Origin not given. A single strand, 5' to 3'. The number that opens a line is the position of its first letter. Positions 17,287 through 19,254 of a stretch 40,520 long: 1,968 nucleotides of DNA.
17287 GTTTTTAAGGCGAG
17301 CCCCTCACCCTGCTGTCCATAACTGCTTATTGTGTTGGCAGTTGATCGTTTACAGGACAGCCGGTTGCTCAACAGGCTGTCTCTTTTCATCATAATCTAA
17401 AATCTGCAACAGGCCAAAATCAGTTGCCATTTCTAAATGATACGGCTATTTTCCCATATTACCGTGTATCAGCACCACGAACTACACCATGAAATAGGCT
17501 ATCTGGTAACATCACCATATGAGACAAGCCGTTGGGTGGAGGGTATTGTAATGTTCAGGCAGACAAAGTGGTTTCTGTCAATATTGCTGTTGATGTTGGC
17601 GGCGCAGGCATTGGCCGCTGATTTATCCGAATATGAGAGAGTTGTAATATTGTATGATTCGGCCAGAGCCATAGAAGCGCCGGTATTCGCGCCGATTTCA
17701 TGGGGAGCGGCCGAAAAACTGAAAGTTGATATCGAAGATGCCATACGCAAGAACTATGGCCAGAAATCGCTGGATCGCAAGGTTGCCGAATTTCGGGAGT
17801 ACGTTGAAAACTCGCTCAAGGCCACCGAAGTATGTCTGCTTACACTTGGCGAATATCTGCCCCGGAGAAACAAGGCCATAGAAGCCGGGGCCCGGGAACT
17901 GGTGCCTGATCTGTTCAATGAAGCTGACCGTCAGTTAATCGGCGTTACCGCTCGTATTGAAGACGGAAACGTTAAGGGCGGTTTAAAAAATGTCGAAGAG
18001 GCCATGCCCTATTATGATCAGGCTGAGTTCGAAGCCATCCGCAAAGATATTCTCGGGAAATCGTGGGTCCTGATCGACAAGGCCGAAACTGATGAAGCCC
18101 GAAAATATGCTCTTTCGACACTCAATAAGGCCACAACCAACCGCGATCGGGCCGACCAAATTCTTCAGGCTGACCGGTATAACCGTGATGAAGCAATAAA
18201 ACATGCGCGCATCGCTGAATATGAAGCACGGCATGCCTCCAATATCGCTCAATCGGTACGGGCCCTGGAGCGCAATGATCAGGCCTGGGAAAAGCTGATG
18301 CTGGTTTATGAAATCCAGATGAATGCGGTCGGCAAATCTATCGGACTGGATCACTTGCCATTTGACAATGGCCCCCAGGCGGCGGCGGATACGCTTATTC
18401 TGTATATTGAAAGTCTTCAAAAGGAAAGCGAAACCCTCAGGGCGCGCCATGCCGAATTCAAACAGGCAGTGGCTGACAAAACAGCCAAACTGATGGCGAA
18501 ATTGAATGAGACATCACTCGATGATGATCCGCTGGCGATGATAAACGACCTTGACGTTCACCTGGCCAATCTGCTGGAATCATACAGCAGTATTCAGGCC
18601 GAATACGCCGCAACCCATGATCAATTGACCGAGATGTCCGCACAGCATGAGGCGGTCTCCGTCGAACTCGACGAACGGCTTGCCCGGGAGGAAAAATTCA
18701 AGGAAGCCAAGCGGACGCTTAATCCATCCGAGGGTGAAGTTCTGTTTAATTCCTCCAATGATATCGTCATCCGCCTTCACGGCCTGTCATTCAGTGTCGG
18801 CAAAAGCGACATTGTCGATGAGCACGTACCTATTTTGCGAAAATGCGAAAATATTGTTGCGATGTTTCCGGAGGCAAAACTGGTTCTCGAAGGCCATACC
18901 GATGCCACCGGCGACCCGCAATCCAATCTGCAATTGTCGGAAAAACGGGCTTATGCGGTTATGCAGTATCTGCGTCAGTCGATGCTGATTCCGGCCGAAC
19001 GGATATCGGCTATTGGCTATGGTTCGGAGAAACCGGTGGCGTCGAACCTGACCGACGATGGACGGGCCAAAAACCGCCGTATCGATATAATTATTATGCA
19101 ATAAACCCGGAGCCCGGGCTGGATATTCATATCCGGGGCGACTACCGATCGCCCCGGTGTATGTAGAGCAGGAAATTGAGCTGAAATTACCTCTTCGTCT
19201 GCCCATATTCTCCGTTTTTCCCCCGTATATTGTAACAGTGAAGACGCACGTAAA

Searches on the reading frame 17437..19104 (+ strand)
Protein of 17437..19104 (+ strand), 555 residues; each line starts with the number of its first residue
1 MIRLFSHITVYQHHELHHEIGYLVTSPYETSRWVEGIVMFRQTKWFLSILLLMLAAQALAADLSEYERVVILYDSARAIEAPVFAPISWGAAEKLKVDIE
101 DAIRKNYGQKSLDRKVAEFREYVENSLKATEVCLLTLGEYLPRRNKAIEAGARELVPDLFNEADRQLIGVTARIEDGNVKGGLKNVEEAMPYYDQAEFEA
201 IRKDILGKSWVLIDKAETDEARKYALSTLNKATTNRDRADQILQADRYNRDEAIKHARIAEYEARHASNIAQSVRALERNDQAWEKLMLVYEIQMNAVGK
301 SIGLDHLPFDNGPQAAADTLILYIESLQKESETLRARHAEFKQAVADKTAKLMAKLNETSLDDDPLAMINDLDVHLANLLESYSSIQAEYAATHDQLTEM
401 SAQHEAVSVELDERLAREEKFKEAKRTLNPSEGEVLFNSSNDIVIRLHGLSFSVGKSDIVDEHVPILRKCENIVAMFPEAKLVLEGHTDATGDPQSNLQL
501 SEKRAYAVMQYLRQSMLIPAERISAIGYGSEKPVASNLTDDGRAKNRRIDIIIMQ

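Call 8: search_protein_families(library=pfam, proteins=[window:17437-19104:+], max_evalue=0.001)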
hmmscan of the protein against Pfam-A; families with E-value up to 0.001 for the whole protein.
window:17437-19104:+ (555 aa): 1 family
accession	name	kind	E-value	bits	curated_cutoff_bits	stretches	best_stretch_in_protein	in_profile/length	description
PF00691.25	OmpA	-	6.2e-18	65.4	27.2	1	452-547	2-98/98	OmpA family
